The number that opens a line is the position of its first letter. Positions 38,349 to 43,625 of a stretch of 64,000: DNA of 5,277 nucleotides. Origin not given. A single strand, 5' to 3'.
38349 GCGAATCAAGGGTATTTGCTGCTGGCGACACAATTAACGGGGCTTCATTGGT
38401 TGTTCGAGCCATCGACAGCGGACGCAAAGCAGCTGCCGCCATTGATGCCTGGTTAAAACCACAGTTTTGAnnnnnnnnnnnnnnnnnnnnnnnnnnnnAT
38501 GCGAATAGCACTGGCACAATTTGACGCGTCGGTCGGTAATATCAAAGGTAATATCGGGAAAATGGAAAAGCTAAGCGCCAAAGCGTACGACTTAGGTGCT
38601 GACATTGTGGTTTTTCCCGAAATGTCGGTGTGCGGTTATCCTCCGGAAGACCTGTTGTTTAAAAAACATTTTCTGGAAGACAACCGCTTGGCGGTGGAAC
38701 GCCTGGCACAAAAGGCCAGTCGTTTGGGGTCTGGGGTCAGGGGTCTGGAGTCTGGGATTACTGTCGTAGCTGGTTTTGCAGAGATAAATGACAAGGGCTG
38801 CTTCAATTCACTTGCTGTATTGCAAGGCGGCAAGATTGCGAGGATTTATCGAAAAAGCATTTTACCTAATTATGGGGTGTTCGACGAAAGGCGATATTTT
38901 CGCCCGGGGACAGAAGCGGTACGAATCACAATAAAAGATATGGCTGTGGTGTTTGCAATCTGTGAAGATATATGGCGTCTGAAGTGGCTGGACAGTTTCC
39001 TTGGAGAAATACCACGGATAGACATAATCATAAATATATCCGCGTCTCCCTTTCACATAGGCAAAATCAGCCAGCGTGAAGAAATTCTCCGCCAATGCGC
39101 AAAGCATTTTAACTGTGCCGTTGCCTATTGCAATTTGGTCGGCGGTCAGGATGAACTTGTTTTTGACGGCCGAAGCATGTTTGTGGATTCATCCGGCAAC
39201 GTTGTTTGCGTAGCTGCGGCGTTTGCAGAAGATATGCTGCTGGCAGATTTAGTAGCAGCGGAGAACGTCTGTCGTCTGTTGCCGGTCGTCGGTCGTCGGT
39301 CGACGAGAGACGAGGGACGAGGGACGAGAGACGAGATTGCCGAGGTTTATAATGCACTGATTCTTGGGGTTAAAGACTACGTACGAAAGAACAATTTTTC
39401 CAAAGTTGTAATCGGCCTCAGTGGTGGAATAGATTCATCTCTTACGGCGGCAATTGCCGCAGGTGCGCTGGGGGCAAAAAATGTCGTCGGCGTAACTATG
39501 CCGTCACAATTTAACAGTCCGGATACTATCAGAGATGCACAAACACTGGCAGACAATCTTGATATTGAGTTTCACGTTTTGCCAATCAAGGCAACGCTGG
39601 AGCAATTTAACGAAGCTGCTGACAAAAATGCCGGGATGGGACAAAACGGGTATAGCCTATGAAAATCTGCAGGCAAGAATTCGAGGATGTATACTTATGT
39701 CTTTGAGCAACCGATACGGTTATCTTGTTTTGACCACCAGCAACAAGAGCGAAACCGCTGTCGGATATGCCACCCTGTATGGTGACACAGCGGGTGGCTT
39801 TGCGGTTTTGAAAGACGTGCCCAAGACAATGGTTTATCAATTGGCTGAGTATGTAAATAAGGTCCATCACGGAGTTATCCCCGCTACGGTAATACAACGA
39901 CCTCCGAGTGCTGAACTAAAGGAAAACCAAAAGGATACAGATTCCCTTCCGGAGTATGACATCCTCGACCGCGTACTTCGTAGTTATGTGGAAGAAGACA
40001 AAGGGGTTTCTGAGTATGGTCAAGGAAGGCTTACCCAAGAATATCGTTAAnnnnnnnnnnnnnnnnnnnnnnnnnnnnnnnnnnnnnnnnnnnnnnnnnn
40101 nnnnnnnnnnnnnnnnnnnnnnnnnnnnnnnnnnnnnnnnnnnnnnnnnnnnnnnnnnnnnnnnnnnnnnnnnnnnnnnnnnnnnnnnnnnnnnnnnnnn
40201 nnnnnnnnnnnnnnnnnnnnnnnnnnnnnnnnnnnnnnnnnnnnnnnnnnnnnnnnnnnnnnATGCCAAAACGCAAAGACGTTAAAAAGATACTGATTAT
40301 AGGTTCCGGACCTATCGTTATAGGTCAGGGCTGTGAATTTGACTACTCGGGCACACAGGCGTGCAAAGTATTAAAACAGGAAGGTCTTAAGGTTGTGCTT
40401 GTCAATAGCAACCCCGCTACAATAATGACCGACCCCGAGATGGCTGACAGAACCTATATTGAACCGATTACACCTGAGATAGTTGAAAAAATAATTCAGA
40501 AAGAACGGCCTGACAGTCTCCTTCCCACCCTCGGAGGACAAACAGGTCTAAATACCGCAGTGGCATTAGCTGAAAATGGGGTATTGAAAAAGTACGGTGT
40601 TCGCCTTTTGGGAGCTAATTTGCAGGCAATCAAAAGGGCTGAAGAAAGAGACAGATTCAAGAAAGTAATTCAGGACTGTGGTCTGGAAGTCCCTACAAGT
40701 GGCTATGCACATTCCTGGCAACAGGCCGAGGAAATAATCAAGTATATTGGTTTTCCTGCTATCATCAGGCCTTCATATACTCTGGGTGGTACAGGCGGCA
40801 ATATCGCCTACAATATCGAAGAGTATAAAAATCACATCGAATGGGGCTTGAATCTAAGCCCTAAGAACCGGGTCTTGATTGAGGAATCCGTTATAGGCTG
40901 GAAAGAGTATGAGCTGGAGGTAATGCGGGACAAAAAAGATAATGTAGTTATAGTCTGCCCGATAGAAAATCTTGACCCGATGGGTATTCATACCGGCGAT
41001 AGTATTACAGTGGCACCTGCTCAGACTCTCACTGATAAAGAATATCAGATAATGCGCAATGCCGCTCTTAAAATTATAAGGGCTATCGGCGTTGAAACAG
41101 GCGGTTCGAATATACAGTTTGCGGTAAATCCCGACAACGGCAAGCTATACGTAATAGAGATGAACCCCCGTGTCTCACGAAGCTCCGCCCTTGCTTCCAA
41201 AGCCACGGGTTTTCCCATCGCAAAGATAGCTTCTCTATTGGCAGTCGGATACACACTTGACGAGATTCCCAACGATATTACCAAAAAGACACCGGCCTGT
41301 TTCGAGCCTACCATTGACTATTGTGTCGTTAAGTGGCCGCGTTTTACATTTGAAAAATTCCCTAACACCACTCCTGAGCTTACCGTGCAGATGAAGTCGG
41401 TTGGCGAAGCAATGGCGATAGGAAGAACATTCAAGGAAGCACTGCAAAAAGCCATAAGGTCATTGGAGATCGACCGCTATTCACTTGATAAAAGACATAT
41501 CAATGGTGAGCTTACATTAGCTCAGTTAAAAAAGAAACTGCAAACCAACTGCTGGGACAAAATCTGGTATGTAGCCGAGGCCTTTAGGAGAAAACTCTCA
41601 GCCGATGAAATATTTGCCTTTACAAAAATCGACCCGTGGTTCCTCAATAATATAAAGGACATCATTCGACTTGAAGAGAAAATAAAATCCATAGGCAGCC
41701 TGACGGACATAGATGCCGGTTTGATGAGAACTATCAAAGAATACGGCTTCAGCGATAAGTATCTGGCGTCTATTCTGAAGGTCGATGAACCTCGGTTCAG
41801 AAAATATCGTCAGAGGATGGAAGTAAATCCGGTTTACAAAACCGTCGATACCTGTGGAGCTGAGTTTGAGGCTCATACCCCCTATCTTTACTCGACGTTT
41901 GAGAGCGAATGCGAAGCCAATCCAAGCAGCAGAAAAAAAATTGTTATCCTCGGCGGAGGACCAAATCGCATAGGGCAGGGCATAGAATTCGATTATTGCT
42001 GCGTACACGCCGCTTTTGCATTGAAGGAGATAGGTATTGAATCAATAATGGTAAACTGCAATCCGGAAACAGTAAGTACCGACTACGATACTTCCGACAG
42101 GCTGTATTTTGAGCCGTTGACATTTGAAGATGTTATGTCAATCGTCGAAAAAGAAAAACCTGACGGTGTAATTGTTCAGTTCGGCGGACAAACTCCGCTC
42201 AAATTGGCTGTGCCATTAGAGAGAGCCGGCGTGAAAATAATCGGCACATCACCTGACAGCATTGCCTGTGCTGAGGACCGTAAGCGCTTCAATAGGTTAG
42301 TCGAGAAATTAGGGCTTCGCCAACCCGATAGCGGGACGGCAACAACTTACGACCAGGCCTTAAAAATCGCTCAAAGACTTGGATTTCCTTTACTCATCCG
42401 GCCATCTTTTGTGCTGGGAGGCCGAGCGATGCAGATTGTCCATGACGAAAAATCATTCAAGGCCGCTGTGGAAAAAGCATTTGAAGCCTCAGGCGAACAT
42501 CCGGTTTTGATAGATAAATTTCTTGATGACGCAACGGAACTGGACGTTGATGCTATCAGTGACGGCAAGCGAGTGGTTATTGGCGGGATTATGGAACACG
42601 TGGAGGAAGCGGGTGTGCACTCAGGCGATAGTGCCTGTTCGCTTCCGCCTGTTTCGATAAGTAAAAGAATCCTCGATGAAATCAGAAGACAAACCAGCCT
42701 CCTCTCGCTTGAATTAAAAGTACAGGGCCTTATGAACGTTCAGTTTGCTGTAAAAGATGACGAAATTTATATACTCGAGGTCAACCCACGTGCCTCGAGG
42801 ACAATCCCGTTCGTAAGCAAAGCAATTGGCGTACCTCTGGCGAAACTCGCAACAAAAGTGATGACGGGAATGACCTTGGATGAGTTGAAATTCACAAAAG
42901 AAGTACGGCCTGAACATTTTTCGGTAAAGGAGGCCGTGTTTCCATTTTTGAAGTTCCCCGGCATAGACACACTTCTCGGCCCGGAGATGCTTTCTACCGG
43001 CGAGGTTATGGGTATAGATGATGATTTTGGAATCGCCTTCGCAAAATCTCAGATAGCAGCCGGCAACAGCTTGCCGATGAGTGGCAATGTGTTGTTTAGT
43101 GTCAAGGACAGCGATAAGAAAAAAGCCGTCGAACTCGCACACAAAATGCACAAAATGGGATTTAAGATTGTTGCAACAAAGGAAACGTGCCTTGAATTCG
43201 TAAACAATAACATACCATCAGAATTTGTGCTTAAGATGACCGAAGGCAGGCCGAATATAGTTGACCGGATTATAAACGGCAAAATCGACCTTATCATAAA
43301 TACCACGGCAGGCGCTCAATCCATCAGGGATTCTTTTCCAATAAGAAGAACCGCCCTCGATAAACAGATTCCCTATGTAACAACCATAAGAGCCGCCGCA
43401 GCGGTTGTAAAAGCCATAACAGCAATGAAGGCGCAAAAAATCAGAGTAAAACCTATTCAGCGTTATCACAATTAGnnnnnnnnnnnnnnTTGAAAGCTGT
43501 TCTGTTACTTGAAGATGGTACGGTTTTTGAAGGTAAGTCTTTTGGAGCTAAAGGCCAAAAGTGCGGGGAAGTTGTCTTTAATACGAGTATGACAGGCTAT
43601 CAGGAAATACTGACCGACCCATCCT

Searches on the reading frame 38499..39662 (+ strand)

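Call 65: search_protein_families(library=pfam, proteins=[window:38499-39662:+], max_evalue=0.00001)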
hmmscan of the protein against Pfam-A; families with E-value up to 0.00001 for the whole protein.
window:38499-39662:+ (387 aa): 2 families
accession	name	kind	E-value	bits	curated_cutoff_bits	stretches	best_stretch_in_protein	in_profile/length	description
PF00795.27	CN_hydrolase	-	2.2e-25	89.9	23.2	1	2-252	1-247/256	Carbon-nitrogen hydrolase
PF02540.23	NAD_synthase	-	3.3e-25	89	21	1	284-378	2-96/242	NAD synthase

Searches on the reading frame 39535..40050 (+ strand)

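Call 72: search_protein_families(library=pfam, proteins=[window:39535-40050:+], max_evalue=0.001)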
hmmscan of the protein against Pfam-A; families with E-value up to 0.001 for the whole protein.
window:39535-40050:+ (171 aa): 1 family
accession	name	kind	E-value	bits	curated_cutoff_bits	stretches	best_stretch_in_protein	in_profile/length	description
PF02540.23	NAD_synthase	-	2.6e-39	135.2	21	1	37-160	96-213/242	NAD synthase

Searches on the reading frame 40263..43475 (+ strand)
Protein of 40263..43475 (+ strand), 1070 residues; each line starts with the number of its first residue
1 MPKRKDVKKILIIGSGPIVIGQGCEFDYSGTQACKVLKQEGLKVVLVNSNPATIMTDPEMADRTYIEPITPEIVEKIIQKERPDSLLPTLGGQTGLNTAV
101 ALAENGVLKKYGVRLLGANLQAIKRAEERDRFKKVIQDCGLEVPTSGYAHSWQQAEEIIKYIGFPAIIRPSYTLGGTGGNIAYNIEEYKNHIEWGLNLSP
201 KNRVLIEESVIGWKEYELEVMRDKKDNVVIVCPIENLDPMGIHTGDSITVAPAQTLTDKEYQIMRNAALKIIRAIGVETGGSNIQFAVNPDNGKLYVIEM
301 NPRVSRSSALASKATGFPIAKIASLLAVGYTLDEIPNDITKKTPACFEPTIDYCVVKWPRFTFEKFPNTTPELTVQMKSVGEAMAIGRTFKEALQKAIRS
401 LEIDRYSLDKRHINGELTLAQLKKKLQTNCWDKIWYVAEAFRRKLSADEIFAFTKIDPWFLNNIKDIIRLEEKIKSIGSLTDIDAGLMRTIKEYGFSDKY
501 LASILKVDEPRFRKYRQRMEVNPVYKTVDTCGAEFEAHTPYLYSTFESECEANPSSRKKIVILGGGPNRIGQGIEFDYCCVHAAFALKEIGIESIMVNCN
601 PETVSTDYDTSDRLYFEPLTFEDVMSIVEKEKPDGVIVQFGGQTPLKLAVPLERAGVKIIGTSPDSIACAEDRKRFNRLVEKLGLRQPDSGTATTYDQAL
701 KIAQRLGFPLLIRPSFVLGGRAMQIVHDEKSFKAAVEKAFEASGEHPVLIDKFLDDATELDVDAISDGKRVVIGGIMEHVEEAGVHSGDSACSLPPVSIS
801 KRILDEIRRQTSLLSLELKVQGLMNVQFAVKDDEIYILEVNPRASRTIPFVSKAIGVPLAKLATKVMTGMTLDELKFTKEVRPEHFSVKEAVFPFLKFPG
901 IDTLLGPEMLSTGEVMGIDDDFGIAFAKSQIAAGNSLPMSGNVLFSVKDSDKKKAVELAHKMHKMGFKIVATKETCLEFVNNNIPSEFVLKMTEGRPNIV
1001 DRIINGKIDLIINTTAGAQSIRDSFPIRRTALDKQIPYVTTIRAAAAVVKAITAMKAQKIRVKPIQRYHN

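Call 65: search_protein_families(library=pfam, proteins=[window:40263-43475:+], max_evalue=0.00001)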
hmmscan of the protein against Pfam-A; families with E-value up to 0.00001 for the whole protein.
window:40263-43475:+ (1070 aa): 9 families
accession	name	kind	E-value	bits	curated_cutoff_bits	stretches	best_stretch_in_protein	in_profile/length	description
PF02786.22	CPSase_L_D2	-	9.2e-105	349.2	19.8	2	129-334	2-210/211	Carbamoyl-phosphate synthase L chain, ATP binding domain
PF25596.1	CPSase_L_D1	-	2.4e-102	337.5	27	2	557-668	2-117/118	Carbamoyl phosphate synthase preATP-grasp domain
PF02787.25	CPSase_L_D3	-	5.9e-25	87.5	26.6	1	425-504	2-79/80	Carbamoyl-phosphate synthetase large chain, oligomerisation domain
PF02142.27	MGS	-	8.4e-19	67.9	24.1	1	955-1040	2-94/94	MGS-like domain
PF07478.18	Dala_Dala_lig_C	-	6.3e-17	62.2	24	2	696-842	25-174/204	D-ala D-ala ligase C-terminus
PF02222.28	ATP-grasp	-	8.2e-17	61.9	27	1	679-844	2-163/179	ATP-grasp domain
PF02655.19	ATP-grasp_3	-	4.8e-11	43.4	23.2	1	679-844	10-157/160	ATP-grasp domain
PF15632.11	ATPgrasp_Ter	-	9.3e-11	42.1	29.1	1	813-878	55-120/131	ATP-grasp in the biosynthetic pathway with Ter operon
PF13535.11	ATP-grasp_4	-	1.6e-08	34.8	27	0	164-303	3-151/160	ATP-grasp domain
